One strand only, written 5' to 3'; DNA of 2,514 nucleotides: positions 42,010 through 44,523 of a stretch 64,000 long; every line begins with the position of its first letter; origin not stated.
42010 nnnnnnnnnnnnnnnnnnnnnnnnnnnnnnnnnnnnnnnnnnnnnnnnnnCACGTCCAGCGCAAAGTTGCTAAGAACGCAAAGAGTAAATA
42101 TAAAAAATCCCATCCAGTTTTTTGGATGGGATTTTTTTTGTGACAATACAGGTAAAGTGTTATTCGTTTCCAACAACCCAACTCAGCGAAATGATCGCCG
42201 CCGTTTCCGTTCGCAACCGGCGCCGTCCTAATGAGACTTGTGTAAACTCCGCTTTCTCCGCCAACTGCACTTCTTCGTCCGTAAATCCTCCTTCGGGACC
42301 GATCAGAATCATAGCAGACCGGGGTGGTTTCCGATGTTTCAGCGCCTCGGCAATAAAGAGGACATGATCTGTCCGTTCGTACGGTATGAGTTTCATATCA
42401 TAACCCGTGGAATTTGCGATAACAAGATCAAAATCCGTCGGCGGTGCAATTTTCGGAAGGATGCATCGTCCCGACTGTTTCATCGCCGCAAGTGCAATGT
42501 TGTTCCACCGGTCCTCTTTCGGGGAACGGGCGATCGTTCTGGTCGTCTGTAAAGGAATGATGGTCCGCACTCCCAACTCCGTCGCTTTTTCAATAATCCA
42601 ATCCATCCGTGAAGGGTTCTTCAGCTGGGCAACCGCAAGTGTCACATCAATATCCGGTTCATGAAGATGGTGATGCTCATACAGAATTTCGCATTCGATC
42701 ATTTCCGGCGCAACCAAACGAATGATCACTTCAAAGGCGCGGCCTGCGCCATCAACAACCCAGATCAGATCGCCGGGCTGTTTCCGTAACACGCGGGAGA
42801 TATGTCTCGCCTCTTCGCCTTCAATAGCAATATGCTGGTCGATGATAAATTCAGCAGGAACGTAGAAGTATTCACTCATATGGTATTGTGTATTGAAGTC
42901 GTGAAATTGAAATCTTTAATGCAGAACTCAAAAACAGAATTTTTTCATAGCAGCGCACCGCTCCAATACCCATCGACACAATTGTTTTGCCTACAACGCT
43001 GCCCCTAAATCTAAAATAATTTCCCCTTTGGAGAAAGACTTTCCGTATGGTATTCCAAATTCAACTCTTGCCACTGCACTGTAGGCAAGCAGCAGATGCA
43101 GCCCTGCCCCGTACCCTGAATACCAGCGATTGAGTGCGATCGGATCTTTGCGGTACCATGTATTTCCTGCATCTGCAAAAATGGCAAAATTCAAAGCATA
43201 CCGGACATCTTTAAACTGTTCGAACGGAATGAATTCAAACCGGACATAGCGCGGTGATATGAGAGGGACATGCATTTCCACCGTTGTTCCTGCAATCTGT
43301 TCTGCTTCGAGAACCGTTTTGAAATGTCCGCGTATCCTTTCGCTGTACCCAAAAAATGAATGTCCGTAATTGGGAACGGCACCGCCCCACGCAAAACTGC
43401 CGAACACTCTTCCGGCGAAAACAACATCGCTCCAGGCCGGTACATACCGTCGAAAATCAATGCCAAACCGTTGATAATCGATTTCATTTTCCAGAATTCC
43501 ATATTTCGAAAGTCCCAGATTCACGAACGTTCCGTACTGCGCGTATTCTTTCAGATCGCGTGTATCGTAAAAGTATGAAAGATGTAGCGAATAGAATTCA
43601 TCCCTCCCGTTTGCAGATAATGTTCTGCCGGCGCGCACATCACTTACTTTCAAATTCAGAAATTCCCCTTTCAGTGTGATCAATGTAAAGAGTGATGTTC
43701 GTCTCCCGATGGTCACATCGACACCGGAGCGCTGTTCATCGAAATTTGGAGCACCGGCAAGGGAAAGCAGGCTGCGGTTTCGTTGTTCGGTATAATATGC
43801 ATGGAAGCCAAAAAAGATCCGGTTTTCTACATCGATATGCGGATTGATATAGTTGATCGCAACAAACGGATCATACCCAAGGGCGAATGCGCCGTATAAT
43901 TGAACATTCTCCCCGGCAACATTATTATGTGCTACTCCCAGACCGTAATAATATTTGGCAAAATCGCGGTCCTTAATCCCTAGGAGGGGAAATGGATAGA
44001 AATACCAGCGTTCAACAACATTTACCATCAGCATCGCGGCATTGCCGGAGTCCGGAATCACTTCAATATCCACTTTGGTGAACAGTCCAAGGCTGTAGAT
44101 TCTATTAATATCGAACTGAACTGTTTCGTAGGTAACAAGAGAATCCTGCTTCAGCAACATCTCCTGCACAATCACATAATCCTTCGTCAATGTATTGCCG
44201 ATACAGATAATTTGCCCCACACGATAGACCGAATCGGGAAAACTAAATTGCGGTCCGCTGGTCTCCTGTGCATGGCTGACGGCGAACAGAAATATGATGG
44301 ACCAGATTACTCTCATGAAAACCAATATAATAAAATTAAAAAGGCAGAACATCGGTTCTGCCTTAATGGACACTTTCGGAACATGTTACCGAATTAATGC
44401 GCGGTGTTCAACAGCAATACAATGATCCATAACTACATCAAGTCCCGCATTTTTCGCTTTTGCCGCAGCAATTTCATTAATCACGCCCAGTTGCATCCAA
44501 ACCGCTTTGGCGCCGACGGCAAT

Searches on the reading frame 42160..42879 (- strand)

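Call 8: search_protein_families(library=pfam, proteins=[window:42160-42879:-], max_evalue=0.001)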
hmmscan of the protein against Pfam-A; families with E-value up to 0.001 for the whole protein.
window:42160-42879:- (239 aa): 2 families
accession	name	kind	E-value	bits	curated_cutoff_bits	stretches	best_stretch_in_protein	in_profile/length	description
PF04452.19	Methyltrans_RNA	-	1.7e-46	158.2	23.9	1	75-235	3-164/165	RNA methyltransferase domain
PF20260.4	PUA_4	-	4.9e-08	33.4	23.9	1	19-53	1-35/48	RNA methyltransferase PUA domain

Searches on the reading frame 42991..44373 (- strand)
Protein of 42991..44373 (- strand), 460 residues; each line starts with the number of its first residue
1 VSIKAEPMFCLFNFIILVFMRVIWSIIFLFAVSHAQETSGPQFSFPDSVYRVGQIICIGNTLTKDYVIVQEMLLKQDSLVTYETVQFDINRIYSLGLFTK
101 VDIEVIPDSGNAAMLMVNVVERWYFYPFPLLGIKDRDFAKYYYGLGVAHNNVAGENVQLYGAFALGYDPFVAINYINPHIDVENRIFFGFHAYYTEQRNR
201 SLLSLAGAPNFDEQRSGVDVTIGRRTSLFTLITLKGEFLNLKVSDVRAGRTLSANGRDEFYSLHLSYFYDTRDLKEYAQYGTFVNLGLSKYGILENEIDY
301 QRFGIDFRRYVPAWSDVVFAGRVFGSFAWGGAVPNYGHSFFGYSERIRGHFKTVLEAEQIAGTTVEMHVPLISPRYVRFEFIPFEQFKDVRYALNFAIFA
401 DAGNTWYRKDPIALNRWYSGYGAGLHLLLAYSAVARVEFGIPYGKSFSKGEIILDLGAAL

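Call 8: search_protein_families(library=pfam, proteins=[window:42991-44373:-], max_evalue=0.001)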
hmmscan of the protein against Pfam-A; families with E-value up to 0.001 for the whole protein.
window:42991-44373:- (460 aa): 1 family
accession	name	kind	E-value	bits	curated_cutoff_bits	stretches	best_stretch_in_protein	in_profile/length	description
PF07244.20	POTRA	-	3.8e-07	31.2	21.3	1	50-122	1-79/79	Surface antigen variable number repeat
